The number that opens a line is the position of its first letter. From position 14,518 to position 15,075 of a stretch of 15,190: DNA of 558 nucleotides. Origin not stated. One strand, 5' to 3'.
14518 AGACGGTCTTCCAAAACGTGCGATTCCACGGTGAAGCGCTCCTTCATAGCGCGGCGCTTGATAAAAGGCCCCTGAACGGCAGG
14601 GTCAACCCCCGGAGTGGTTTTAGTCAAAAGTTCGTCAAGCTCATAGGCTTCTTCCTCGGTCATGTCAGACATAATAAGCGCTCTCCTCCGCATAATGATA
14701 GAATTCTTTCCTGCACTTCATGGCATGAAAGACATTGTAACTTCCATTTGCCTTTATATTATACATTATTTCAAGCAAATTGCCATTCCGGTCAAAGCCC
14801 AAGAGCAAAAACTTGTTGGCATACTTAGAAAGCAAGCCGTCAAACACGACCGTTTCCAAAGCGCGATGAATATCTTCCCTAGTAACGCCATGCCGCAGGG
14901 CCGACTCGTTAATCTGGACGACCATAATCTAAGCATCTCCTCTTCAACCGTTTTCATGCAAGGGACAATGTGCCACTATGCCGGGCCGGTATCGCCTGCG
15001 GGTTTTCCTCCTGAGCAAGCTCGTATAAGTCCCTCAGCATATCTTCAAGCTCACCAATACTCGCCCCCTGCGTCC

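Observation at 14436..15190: Low-GC island of three co-oriented small genes: HicB-like domain -> BrnT/DUF497-like toxin -> unknown 78-aa protein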

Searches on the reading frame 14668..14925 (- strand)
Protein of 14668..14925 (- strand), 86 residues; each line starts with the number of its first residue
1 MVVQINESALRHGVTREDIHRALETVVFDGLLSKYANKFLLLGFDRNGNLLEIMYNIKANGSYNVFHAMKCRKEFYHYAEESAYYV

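Call 4: search_protein_families(library=pfam, proteins=[window:14668-14925:-], max_evalue=10)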
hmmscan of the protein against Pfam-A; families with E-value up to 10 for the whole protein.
seq(86 aa): 0 families

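Call 5: search_protein_families(library=ncbifam, proteins=[window:14668-14925:-], max_evalue=10)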
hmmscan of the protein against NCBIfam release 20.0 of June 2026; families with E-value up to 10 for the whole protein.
seq(86 aa): 0 families

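Call 7: search_protein_families(library=phrogs, proteins=[window:14668-14925:-], max_evalue=10)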
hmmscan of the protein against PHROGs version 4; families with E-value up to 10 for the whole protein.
seq(86 aa): 1 family
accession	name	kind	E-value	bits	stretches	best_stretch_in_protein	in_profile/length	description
phrog_17063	-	moron, auxiliary metabolic gene and host takeover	0.066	14.6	1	6-72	8-72/78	toxin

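Call 8: find_encoding_contigs(protein=window:14668-14925:-, flank=10000)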
Protein seq(86 aa) (86 aa): no gene with exactly this product is on record in the collection.

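Call 9: find_homologous_proteins(query=window:14668-14925:-, max_evalue=0.01)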
Query seq(86 aa) (86 aa): 239 proteins with E <= 0.01 among 240 candidates; the best 120 are listed.
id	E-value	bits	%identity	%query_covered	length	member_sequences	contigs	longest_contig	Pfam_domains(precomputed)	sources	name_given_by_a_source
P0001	1.8e-50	186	100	100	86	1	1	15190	-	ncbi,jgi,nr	ncbi:MAG: hypothetical protein LBS82_01210 [Spirochaetaceae bacterium]|jgi:hypothetical protein|nr:h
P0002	1.0e-43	165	88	100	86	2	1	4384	-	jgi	jgi:hypothetical protein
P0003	2.3e-42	160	83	100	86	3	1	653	-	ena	-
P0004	4.1e-42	159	85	100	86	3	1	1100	-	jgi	jgi:hypothetical protein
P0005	8.2e-42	159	83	100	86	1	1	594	-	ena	-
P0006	1.6e-41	158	81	100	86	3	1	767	-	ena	-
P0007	2.8e-41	157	81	100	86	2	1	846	-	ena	-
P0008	2.8e-41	157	81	100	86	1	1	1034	-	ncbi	-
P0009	4.4e-41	156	81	100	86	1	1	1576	-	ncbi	-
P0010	1.2e-40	155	80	100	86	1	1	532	-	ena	-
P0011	1.7e-39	151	79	100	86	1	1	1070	-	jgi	jgi:hypothetical protein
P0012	4.5e-39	150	85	94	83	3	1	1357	-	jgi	jgi:hypothetical protein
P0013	4.6e-39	150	76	100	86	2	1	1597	-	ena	-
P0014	7.2e-39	149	80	97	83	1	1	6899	-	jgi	jgi:hypothetical protein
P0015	1.1e-38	149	76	100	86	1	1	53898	-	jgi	jgi:hypothetical protein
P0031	9.3e-36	139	74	100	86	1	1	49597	-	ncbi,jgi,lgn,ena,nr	ncbi:MAG: hypothetical protein FWC64_01370 [Treponema sp.]|nr:hypothetical protein [Treponema sp.]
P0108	3.8e-29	118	69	100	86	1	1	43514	-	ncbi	ncbi:hypothetical protein R84B8_01069 [Treponema sp. R8-4-B8]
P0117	1.7e-28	116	66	100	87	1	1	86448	-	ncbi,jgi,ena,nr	ncbi:MAG: hypothetical protein FWC24_01190 [Treponema sp.]|nr:hypothetical protein [Treponema sp.]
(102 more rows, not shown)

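Call 10: find_encoding_contigs(protein=P0031, flank=4000, max_places=3)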
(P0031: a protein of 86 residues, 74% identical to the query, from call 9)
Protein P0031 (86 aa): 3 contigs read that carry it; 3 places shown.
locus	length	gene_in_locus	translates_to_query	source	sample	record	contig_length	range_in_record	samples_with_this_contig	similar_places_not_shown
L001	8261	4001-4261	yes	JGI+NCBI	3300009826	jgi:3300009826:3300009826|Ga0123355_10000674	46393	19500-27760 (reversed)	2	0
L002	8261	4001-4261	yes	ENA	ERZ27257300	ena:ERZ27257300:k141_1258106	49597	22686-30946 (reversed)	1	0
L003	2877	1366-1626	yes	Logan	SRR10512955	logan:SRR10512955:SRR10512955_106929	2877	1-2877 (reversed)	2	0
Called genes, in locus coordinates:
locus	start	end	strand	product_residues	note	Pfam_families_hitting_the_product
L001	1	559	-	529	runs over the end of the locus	PF00361:Proton_antipo_M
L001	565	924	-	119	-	PF00420:Oxidored_q2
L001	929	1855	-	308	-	PF13244:MbhD, PF04039:MnhB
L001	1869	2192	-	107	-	PF03334:PhaG_MnhG_YufB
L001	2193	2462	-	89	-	PF04066:MrpF_PhaF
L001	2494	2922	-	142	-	PF01899:MNHE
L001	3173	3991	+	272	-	PF04018:VCA0040-like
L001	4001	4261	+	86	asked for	-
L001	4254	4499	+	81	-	-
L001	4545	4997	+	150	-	PF01243:PNPOx_N, PF12900:Pyridox_ox_2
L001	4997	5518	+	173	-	PF02870:Methyltransf_1N (weak), PF01035:DNA_binding_1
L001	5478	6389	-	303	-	-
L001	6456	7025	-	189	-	-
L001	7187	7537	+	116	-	-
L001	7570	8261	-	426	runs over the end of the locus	PF00483:NTP_transferase, PF24894:Hexapep_GlmU, PF25247:LbH_GLGC, PF25087:GMPPB_C (faint)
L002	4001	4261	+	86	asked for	-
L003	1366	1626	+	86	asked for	-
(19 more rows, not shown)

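Call 11: find_encoding_contigs(protein=P0015, flank=4000, max_places=3)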
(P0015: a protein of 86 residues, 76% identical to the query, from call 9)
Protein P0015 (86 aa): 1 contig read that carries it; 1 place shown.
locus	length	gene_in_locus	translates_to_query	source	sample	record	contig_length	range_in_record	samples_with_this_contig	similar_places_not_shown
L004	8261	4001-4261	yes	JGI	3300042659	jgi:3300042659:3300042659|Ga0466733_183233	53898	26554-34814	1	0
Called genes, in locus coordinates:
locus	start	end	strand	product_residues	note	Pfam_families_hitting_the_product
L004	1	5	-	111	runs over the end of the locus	PF04327:Peptidase_Prp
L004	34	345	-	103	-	PF00829:Ribosomal_L21p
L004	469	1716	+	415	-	PF05977:MFS_3, PF07690:MFS_1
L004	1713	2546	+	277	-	PF00165:HTH_AraC, PF12833:HTH_18, PF00165:HTH_AraC (weak), PF06445:GyrI-like, PF14526:Cass2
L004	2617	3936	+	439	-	PF01554:MatE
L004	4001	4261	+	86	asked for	-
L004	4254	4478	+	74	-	-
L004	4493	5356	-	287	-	PF00950:ABC-3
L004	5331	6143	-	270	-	PF02463:SMC_N (faint), PF00005:ABC_tran, PF13304:AAA_21 (weak)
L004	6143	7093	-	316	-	PF01297:ZnuA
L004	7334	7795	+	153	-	PF22811:Zn_ribbon_NrdR, PF03477:ATP-cone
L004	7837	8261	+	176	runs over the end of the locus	PF00293:NUDIX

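Call 12: find_encoding_contigs(protein=P0117, flank=4000, max_places=3)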
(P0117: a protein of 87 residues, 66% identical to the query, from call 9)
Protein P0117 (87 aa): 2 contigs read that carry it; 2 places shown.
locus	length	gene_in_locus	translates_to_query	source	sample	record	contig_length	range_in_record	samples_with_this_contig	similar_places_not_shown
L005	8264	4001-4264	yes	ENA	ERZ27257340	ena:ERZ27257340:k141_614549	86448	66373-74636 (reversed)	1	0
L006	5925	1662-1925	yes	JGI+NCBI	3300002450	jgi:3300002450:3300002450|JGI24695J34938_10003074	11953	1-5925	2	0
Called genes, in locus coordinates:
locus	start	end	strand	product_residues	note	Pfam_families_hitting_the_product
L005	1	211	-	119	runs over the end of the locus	PF00453:Ribosomal_L20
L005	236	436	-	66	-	PF01632:Ribosomal_L35p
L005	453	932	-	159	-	PF05198:IF3_N, PF00707:IF3_C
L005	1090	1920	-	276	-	PF01555:N6_N4_Mtase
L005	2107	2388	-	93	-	-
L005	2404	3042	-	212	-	PF05725:FNIP (faint), PF13306:LRR_5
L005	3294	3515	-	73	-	-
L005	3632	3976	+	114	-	PF01381:HTH_3 (faint)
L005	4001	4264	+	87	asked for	-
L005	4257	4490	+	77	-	-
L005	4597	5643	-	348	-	-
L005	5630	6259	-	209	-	PF00440:TetR_N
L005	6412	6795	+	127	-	-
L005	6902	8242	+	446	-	-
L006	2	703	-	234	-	?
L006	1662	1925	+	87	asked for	-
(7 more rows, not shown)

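Call 17: find_encoding_contigs(protein=P0002, flank=4000, max_places=3)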
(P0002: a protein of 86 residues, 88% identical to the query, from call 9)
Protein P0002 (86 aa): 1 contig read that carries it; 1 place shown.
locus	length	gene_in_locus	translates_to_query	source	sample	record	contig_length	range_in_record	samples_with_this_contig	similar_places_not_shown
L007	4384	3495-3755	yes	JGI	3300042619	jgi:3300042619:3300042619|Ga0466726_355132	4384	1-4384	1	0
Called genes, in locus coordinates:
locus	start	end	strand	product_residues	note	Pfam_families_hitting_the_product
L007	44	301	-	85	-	PF02604:PhdYeFM_antitox, PF12910:PHD_like (weak)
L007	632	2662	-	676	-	-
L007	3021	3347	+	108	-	PF13560:HTH_31, PF12844:HTH_19, PF01381:HTH_3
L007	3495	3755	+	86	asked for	-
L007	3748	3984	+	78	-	-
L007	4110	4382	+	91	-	?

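Call 30: search_solved_structures(query=A4, max_evalue=10, show_alignments=3)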
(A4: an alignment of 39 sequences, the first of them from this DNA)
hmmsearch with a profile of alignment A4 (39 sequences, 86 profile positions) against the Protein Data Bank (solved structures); distinct sequences matched with E-value up to 10: 5.
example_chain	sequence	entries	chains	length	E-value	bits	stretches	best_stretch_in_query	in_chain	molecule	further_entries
9sdc_C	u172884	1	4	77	0.00046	23.6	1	5-79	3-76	Toxin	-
9u78_A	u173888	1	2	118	0.15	15.6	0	5-34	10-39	Single Chain Protein of De Novo Designed Helix Bundles-4EH2 with KDPV Loop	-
3dc4_A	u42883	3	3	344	1.1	12.8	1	8-40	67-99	Kinesin-like protein Nod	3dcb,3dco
3pxn_A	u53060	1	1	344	1.1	12.8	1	8-40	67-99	Kinesin-like protein Nod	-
8hku_L24E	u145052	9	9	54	1.8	12.1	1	54-79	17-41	50S ribosomal protein L24e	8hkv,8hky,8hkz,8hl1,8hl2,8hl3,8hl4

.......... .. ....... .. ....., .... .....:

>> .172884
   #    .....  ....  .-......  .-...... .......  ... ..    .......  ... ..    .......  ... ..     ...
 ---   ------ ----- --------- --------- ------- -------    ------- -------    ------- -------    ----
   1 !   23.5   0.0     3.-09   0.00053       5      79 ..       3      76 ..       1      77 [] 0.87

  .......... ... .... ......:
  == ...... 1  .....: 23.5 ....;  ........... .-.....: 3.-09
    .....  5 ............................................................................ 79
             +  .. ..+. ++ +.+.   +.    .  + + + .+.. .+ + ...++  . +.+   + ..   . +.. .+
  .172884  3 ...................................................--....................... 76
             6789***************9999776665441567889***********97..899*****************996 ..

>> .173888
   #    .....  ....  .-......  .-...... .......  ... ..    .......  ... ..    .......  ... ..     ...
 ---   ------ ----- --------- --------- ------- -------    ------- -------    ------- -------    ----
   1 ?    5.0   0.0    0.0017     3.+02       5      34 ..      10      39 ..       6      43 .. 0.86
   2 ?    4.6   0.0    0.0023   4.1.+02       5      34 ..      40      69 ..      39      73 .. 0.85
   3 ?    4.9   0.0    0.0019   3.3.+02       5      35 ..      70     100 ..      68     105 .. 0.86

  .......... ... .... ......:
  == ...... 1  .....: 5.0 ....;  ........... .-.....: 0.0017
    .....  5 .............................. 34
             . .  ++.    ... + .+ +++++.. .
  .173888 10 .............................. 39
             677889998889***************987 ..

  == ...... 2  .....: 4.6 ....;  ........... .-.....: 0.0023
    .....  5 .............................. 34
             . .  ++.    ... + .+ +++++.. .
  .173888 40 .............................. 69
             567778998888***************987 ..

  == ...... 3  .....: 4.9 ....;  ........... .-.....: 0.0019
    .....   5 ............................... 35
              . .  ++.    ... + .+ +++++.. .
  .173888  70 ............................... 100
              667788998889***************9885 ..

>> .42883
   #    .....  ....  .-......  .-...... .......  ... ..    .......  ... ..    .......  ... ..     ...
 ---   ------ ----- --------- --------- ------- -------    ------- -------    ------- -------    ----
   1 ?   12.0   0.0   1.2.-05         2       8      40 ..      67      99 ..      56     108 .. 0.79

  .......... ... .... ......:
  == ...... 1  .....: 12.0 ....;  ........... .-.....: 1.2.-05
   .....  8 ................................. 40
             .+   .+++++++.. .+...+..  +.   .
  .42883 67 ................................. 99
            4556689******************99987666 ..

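Call 31: find_related_loci(query=A4, collection=genome_contigs, flank=3000)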
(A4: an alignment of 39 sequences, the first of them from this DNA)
Query A4 (86 aa) in genome_contigs; peptide patterns used: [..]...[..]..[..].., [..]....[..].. (x = any residue, [..] = any of these).
285 stretches matched a pattern; 193 encode a relative of the query (tblastn E <= 1e-3); the best 80 are kept; 80 distinct loci.
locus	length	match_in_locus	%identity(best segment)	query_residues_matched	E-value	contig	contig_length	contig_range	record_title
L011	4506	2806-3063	80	1-86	5e-44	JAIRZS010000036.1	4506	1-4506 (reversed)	MAG: Treponema sp. isolate Gx481_bin104 k119_2154031, whole genome shotgun sequence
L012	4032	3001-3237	84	1-79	4e-43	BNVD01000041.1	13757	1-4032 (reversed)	Spirochaetia bacterium MS502-67 DNA, sequence041, whole genome shotgun sequence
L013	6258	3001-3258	74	1-86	4e-41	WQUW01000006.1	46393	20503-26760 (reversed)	MAG: Treponema sp. isolate Emb289P1bin105 Ga0123355_10000674, whole genome shotgun sequence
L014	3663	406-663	64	1-86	8e-37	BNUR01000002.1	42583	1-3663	Spirochaetia bacterium MS495-2 DNA, sequence002, whole genome shotgun sequence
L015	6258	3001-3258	63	1-86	5e-36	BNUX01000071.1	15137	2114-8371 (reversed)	Spirochaetia bacterium MS499-42 DNA, sequence071, whole genome shotgun sequence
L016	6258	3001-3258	62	1-86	1e-35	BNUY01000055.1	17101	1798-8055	Spirochaetia bacterium MS499-44 DNA, sequence055, whole genome shotgun sequence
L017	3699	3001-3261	67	1-86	5e-35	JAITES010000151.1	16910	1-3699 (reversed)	MAG: Treponema sp. isolate Nm470_bin67 k119_4255885, whole genome shotgun sequence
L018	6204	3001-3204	81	1-68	3e-34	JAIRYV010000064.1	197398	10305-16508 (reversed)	MAG: Treponema sp. isolate Gsp477_bin62 k119_4418196, whole genome shotgun sequence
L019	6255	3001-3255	66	3-86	3e-32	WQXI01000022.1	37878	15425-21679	MAG: Treponema sp. isolate Emb289P3bin15 Ga0123356_10000668, whole genome shotgun sequence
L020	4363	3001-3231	55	6-82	8e-27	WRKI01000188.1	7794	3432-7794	MAG: Spirochaetes bacterium isolate Th196P1bin3 JGI24700J35501_10928556, whole genome shotgun sequence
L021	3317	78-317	55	3-82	9e-26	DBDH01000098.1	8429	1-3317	MAG TPA_asm: Treponema sp. UBA937 UBA937_contig_26338, whole genome shotgun sequence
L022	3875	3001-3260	69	1-86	1e-24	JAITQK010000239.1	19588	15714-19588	MAG: Treponema sp. isolate Pq454_bin73 k119_3123118, whole genome shotgun sequence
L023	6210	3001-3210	57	6-75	2e-24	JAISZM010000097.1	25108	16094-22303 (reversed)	MAG: Eubacteriales Family XIII. Incertae Sedis bacterium isolate Nc350_bin93 k119_4201314, whole genome shotgun sequence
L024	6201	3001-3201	58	6-72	3e-24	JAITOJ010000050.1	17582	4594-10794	MAG: Treponema sp. isolate Po218_bin51 k119_2029269, whole genome shotgun sequence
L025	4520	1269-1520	46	1-84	6e-24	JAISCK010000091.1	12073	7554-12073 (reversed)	MAG: Spirochaetaceae bacterium isolate Gx481_bin73 k119_583800, whole genome shotgun sequence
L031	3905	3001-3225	49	1-75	4e-23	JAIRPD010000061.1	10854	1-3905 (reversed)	MAG: Treponema sp. isolate Cf509_bin23 k119_1598068, whole genome shotgun sequence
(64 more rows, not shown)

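Call 36: predict_structure(alignment_id=A4)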
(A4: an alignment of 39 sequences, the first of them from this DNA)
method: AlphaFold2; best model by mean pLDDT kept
length: 86 residues; sequences in the alignment: 39
mean_pLDDT: 87.6   pTM: 0.75
mean pLDDT of the five models: 87.6, 87.2, 87.0, 86.6, 86.1
residues with pLDDT >= 90: 64; 70-90: 8; 50-70: 12; < 50: 2
segments of 3 or more residues with pLDDT < 50: none
pLDDT, mean of each block of 10 residues (from residue 1): 94 95 95 90 95 96 96 61 50
secondary structure, 60 per line:
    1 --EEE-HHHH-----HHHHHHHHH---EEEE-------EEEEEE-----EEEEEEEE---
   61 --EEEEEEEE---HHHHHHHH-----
elements in order: E3-5 H7-10 H16-24 E28-31 E39-44 E50-57 E63-70 H74-81

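Call 42: fold_search(model_id=the predicted structure, library=pdb)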
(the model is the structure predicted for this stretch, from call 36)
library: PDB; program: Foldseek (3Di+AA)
matches with E <= 10: 582; with E <= 0.001: 0
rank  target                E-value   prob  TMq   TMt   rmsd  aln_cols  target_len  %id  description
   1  7vd7_A                1.5e-03  1.00  0.63  0.58   3.9        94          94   16  Toxin - Antitoxin complex from Salmonella enterica serovar Typhimurium (released 2022-09-14)
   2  3u97                  4.5e-03  1.00  0.64  0.70   2.8        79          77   11  1.1 Angstrom-resolution crystal structure of the Brucella abortus ribonuclease toxin, BrnT (released 2012-02-22)
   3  3nm7_A                1.6e-01  0.57  0.31  0.31   5.2        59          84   17  Crystal Structure of Borrelia burgdorferi Pur-alpha (released 2010-10-06)
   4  9ded                  2.3e-01  0.75  0.32  0.26   3.7        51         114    8  Designed protein n8 (released 2025-02-19)
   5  6ybt_1                3.1e-01  0.94  0.39  0.07   2.9        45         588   18  Structure of a human 48S translational initiation complex - eIF3bgi (released 2020-09-16)
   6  3hx8_B                3.5e-01  0.47  0.30  0.21   8.8        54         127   11  Crystal structure of putative ketosteroid isomerase (NP_103587.1) from Mesorhizobium loti at 1.45 A resolution (released 2009-07-07)
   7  3rob_A                3.8e-01  0.30  0.28  0.19   8.2        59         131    8  The crystal structure of a conserved protein from Planctomyces limnophilus DSM 3776 (released 2011-05-11)
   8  6af3_C                4.0e-01  0.89  0.37  0.29   3.1        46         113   17  Toxin-Antitoxin module from Streptococcus pneumoniae (released 2019-08-14)
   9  7snx_A                4.0e-01  0.35  0.23  0.15   4.2        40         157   30  1.70A Resolution Structure of NanoBiT Complementation Reporter Complex of LgBit and SmBiT Subunits (released 2022-11-16)
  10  7snr_B                4.2e-01  0.14  0.21  0.14  11.5        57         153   21  2.00A Resolution Structure of NanoLuc Luciferase (released 2022-11-16)
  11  3n8b_A                4.8e-01  0.33  0.31  0.33   5.2        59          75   15  Crystal Structure of Borrelia burgdorferi Pur-alpha (released 2010-10-06)
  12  3hie_C                5.1e-01  0.84  0.39  0.21   5.0        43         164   14  Structure of the membrane-binding domain of the Sec3 subunit of the Exocyst complex (released 2010-02-23)
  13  5jaa_D                5.4e-01  0.84  0.51  0.44   4.1        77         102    8  Crystal structure of the HigBA2 toxin-antitoxin complex (released 2017-04-05)
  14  5ts4_A                5.4e-01  0.75  0.41  0.35   3.8        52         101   15  Crystal structure of a de novo designed protein with curved beta-sheet (released 2017-01-25)
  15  5lg4_B                5.7e-01  0.77  0.38  0.20   5.1        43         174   14  Crystal structure of the Sec3/Sso2 complex at 2.9 angstrom resolution (released 2017-02-08)
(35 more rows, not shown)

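Call 84: search_protein_families(library=pfam, alignment_id=A4, max_evalue=1)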
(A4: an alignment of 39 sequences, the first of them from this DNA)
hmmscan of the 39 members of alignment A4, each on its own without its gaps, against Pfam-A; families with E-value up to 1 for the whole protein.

A. member 1, seq(86 aa): 0 families

B. families by the number of members that match (of 39 scanned): 4 families
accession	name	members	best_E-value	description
PF14076.12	DUF4258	25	0.00031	Domain of unknown function (DUF4258)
PF25714.1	Phage_HCP1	1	0.029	Head completion protein 1, phage connector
PF24933.1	DUF7751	1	0.21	Domain of unknown function (DUF7751)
PF02627.25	CMD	1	0.28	Carboxymuconolactone decarboxylase family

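Call 85: search_protein_families(library=padloc, proteins=[window:14668-14925:-], max_evalue=1)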
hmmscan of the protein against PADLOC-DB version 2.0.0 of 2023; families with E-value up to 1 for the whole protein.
seq(86 aa): 0 families

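Call 86: search_protein_families(library=pfam, proteins=[P0015, P0031, P0117, P0108], max_evalue=1)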
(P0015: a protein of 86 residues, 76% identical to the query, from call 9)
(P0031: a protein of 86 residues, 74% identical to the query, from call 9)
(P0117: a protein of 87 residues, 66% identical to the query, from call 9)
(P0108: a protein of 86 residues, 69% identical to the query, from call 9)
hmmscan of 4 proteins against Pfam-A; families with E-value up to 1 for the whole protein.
P0015 (86 aa): 0 families

P0031 (86 aa): 1 family
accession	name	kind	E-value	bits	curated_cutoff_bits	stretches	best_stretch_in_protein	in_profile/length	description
PF14076.12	DUF4258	-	0.17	12.6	25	1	9-62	9-64/71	Domain of unknown function (DUF4258)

P0117 (87 aa): 1 family
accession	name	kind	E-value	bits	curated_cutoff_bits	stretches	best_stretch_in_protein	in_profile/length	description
PF14076.12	DUF4258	-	0.0009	19.9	25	1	10-63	9-64/71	Domain of unknown function (DUF4258)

P0108 (86 aa): 1 family
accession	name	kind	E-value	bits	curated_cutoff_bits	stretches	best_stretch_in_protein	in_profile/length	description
PF14076.12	DUF4258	-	0.00031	21.4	25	1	10-63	9-64/71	Domain of unknown function (DUF4258)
